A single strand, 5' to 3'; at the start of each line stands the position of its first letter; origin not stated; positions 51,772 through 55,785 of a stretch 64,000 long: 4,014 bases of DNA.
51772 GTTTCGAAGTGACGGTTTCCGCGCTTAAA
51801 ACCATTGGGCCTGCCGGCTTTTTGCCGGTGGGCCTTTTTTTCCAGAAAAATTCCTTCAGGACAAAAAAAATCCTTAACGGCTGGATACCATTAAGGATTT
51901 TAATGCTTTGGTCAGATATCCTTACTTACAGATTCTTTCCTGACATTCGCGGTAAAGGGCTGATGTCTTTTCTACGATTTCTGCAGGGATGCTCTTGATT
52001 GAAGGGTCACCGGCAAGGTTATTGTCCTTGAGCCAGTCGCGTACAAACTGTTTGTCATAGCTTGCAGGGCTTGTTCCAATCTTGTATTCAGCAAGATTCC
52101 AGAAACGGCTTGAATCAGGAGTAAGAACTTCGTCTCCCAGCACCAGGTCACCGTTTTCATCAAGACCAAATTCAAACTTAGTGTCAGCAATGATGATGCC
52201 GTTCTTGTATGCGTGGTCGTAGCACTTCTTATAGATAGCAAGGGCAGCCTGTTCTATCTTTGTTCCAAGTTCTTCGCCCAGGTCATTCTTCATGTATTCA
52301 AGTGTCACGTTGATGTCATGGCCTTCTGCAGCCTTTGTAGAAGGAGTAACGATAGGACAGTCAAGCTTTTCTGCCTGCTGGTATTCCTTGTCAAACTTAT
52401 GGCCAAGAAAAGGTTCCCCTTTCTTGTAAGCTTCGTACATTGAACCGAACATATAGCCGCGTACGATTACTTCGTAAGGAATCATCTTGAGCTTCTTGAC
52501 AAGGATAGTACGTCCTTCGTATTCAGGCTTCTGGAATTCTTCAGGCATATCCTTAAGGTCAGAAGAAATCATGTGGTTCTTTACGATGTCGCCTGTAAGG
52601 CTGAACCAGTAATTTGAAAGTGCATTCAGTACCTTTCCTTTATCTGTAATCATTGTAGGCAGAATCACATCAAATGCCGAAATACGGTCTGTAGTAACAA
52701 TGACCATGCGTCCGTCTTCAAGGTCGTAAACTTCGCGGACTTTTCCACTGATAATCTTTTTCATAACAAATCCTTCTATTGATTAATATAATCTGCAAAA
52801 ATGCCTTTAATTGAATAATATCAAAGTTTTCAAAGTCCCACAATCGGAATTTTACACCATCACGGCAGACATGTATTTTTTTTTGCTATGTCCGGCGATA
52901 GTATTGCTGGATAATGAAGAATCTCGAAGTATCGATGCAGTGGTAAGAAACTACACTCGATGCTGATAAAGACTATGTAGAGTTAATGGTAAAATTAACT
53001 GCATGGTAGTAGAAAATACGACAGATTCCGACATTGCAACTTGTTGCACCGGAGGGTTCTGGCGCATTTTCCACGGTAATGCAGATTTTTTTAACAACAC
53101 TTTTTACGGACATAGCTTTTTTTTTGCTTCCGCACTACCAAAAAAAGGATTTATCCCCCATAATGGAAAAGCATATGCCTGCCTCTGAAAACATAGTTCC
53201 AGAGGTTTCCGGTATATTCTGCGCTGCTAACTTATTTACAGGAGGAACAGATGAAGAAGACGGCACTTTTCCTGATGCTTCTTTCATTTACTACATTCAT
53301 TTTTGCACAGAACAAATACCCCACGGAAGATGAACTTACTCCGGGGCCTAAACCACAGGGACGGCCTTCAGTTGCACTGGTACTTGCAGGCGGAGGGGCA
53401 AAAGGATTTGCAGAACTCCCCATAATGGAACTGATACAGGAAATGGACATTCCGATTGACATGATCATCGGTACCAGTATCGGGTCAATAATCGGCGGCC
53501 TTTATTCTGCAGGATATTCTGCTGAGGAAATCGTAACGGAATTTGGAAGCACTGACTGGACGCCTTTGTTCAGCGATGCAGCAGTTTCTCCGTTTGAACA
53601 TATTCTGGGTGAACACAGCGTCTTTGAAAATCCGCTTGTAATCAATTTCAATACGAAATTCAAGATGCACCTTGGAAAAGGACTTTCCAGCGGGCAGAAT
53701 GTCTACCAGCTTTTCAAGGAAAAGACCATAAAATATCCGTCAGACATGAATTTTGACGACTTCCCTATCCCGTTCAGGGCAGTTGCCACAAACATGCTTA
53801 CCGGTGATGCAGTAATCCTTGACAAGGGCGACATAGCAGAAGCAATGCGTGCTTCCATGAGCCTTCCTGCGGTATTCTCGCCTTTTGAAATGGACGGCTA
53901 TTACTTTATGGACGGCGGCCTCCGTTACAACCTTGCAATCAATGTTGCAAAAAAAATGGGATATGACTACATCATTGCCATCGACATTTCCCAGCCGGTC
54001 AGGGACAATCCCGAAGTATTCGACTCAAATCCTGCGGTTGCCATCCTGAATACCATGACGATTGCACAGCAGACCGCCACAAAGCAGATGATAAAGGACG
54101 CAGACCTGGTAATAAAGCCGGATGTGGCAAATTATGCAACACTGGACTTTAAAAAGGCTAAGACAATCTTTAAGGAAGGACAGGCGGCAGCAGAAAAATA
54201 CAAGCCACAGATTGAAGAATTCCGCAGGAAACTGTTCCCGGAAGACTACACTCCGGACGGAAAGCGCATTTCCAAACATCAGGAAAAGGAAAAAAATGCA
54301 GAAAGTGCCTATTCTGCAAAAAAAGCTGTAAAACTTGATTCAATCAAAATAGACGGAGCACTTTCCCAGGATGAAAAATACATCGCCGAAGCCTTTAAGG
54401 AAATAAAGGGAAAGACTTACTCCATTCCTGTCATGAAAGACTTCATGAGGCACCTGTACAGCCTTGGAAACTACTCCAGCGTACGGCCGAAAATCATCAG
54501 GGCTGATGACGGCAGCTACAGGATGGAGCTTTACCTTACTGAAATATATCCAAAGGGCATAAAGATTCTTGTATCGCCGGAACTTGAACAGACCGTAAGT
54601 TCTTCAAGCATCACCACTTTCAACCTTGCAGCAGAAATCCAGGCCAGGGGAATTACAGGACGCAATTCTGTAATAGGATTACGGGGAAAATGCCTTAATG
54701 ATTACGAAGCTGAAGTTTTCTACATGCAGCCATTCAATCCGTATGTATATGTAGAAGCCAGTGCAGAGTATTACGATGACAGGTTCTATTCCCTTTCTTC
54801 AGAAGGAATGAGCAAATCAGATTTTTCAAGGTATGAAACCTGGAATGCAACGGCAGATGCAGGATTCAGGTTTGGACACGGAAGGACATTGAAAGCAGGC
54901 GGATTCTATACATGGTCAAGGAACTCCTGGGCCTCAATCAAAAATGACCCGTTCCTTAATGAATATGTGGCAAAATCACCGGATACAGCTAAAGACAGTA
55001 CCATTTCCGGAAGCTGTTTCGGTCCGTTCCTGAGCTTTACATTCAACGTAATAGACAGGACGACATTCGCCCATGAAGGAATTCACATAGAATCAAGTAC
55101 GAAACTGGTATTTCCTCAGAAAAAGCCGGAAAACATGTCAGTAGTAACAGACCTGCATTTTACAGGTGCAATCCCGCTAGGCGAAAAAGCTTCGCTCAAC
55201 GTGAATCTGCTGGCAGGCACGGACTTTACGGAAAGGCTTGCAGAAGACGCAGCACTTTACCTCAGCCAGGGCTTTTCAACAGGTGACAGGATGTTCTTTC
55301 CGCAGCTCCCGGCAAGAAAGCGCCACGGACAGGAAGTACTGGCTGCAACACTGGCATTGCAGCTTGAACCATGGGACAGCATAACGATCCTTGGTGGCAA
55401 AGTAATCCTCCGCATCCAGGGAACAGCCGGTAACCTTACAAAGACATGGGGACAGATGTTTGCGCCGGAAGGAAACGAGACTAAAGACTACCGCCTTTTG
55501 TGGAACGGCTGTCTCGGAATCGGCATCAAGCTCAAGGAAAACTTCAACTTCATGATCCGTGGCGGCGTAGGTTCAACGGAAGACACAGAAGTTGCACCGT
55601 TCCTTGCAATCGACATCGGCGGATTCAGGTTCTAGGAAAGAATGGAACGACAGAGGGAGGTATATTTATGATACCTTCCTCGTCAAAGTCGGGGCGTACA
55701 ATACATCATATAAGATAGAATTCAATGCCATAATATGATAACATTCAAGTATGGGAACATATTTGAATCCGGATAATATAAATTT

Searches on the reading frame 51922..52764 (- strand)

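Call 65: search_protein_families(library=pfam, proteins=[window:51922-52764:-], max_evalue=0.001)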
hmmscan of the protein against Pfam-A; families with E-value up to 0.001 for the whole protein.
window:51922-52764:- (280 aa): 1 family
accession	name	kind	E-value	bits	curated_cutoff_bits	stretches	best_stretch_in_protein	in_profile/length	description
PF01259.24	SAICAR_synt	-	5.2e-74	249.3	20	1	4-252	2-226/233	SAICAR synthetase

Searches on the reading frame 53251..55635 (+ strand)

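Call 65: search_protein_families(library=pfam, proteins=[window:53251-55635:+], max_evalue=0.001)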
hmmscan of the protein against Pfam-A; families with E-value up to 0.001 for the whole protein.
window:53251-55635:+ (794 aa): 1 family
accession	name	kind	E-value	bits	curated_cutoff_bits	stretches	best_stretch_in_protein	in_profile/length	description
PF01734.28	Patatin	-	3.8e-31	109.2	27.7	1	43-233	1-190/191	Patatin-like phospholipase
